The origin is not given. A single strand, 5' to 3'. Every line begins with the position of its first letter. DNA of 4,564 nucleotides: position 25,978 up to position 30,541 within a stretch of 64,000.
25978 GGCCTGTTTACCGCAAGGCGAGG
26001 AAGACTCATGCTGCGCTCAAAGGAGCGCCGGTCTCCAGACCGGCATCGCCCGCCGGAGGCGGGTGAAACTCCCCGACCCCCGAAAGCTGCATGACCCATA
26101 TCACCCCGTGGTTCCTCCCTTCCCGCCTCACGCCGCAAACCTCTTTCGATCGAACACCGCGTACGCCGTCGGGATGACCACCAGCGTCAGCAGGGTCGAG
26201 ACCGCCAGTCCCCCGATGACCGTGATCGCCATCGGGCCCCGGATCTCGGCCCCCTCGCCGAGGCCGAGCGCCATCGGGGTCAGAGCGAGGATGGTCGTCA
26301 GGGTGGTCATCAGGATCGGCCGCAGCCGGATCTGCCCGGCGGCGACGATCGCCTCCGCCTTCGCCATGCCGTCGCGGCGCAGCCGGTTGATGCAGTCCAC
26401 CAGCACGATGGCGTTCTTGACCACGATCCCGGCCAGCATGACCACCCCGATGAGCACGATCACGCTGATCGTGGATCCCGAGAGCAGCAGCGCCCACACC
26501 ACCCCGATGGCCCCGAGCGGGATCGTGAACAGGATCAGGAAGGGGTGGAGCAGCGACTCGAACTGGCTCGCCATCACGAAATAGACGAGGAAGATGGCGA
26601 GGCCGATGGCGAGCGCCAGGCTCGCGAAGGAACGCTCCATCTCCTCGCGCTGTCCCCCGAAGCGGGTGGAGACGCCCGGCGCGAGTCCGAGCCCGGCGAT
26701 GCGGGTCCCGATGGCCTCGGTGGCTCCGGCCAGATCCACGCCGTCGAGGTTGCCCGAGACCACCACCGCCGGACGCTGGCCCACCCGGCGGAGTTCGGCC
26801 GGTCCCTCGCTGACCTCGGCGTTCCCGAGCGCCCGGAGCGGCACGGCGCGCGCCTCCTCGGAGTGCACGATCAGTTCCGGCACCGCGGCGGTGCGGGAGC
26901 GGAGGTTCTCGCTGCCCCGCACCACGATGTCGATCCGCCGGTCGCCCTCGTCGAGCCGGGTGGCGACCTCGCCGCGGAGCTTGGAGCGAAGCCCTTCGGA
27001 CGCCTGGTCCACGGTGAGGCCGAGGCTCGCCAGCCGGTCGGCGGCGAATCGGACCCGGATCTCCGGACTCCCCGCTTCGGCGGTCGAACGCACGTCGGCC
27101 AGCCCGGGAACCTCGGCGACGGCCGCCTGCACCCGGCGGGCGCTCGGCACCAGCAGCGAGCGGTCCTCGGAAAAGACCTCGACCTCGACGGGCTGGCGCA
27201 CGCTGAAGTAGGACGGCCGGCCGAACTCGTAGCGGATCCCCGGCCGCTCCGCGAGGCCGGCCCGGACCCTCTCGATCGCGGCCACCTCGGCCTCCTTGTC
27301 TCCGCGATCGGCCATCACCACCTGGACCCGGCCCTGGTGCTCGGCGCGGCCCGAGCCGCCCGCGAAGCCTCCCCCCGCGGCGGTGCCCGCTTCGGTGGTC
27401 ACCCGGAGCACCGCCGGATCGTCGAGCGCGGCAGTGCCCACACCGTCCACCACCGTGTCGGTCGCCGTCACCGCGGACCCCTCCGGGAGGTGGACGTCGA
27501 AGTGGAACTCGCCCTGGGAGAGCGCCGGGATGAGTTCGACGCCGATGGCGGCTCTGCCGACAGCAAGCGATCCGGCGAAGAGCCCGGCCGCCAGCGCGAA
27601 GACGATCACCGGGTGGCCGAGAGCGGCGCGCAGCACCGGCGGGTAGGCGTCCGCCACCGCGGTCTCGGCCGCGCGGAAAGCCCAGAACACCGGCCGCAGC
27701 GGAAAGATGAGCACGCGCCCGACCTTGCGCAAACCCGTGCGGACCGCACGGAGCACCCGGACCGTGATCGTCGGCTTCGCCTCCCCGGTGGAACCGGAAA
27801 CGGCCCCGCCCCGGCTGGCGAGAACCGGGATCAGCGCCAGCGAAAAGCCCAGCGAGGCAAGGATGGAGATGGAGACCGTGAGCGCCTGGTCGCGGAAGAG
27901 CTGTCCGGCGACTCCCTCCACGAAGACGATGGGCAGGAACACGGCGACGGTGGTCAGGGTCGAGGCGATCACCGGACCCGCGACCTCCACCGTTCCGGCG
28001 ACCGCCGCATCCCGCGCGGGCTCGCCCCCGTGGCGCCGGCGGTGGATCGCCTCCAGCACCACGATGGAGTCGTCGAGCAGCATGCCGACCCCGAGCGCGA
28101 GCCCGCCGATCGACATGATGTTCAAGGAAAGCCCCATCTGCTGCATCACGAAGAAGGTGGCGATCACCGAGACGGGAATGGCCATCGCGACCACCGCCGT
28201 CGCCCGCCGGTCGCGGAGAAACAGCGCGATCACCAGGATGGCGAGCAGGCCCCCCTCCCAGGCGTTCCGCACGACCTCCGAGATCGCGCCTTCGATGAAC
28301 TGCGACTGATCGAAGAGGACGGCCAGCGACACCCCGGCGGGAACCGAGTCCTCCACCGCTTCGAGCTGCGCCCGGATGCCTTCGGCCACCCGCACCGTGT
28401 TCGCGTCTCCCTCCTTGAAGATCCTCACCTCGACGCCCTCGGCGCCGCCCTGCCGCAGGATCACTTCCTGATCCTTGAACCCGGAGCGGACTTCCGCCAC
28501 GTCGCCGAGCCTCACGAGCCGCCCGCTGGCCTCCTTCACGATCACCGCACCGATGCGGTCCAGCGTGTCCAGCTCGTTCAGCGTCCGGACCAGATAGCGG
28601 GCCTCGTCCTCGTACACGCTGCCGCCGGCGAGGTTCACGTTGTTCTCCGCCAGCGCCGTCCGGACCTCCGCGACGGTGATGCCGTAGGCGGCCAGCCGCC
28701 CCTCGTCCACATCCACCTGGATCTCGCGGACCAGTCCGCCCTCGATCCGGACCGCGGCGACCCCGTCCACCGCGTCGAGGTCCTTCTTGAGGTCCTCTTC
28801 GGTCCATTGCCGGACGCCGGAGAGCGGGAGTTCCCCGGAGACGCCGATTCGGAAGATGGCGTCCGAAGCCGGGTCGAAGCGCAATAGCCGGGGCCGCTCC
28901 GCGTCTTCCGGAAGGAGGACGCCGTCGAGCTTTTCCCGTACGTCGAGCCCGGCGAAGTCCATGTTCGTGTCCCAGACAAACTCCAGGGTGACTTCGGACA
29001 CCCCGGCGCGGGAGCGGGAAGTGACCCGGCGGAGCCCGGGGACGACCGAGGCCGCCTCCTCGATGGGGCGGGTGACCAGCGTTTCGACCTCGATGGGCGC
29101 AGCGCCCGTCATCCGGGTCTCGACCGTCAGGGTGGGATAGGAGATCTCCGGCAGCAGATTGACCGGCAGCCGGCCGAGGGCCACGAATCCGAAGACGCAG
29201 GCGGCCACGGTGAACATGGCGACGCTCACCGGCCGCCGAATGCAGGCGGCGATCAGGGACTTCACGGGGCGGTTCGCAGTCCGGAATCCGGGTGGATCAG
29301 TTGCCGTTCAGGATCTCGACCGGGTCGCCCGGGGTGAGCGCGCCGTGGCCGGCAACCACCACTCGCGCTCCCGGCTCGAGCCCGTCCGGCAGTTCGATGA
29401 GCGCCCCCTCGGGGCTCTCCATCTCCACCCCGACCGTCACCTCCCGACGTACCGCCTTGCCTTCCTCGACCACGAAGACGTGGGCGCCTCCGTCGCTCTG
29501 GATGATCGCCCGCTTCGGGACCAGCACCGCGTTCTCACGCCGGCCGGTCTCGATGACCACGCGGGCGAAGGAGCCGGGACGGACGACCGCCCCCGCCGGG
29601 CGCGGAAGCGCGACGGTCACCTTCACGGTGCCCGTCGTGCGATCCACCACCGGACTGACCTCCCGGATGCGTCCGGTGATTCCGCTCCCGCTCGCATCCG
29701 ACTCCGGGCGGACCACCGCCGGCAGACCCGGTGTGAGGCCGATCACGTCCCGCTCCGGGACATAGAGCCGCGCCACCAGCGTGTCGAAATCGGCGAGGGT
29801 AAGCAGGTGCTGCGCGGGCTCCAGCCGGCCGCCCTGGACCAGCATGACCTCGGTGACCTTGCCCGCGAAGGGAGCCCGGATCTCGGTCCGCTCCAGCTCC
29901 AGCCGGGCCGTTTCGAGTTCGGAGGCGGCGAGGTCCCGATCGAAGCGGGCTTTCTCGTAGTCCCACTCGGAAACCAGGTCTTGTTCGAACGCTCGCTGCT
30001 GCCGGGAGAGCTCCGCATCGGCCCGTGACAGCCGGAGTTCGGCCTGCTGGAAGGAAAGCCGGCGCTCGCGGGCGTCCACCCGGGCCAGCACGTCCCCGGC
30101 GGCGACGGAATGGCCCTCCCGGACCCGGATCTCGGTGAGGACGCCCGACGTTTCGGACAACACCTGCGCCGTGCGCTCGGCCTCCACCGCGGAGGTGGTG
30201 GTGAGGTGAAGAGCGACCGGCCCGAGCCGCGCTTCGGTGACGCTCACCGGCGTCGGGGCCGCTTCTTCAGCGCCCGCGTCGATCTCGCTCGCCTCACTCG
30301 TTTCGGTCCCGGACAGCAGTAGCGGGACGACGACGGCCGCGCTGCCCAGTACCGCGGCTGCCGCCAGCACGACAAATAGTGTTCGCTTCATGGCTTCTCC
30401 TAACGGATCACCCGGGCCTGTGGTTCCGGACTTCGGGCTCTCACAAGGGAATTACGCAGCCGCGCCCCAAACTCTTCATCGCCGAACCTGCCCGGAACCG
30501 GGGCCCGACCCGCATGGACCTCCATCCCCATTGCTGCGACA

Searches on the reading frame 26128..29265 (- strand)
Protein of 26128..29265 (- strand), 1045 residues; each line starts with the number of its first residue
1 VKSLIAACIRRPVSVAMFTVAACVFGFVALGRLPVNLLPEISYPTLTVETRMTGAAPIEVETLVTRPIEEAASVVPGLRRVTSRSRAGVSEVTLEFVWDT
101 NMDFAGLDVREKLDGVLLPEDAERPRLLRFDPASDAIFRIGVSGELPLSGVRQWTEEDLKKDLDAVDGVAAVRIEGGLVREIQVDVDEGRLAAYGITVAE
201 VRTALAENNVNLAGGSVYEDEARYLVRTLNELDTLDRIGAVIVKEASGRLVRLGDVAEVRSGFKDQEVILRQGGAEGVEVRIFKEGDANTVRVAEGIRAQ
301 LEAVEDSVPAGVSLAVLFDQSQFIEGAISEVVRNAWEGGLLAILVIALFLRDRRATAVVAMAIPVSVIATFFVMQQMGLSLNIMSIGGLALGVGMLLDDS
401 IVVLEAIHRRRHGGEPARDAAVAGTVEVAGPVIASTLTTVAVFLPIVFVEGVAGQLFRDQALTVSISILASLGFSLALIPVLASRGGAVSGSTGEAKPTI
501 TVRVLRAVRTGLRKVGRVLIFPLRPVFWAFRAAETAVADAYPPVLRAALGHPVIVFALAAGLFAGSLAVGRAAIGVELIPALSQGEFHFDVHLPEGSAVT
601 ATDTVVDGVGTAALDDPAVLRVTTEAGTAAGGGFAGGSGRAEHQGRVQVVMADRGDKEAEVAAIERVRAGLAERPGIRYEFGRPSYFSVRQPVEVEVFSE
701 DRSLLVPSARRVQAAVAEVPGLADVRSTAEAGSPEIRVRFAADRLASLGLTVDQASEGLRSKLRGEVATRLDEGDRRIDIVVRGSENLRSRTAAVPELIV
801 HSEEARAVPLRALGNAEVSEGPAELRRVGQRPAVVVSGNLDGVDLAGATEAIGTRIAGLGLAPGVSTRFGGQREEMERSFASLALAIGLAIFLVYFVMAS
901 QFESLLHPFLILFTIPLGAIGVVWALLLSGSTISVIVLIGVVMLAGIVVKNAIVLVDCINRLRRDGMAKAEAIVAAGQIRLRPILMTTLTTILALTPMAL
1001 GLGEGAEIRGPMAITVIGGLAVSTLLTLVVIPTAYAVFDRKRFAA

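Call 31: search_protein_families(library=pfam, proteins=[window:26128-29265:-], max_evalue=0.1)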
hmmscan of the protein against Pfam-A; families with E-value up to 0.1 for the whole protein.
window:26128-29265:- (1045 aa): 1 family
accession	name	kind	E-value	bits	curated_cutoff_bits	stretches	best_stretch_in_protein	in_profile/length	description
PF00873.25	ACR_tran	-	2.1e-242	807.5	28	1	6-1038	3-1020/1021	AcrB/AcrD/AcrF family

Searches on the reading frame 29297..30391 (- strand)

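Call 18: search_protein_families(library=pfam, proteins=[window:29297-30391:-])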
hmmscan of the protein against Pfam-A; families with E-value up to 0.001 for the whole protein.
window:29297-30391:- (364 aa): 4 families
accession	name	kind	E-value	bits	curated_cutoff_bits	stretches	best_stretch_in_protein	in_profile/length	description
PF13437.12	HlyD_3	-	6.3e-21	75.6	22.2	1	171-273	2-106/106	HlyD family secretion protein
PF16576.10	HlyD_D23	-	1.1e-19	71.1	30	1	63-276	8-214/214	Barrel-sandwich domain of CusB or HlyD membrane-fusion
PF13533.13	Biotin_lipoyl_2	-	6e-09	36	29.8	1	79-106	5-32/32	Biotin-lipoyl like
PF00364.28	Biotin_lipoyl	-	9.5e-06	25.8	22.1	0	76-104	44-72/73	Biotin-requiring enzyme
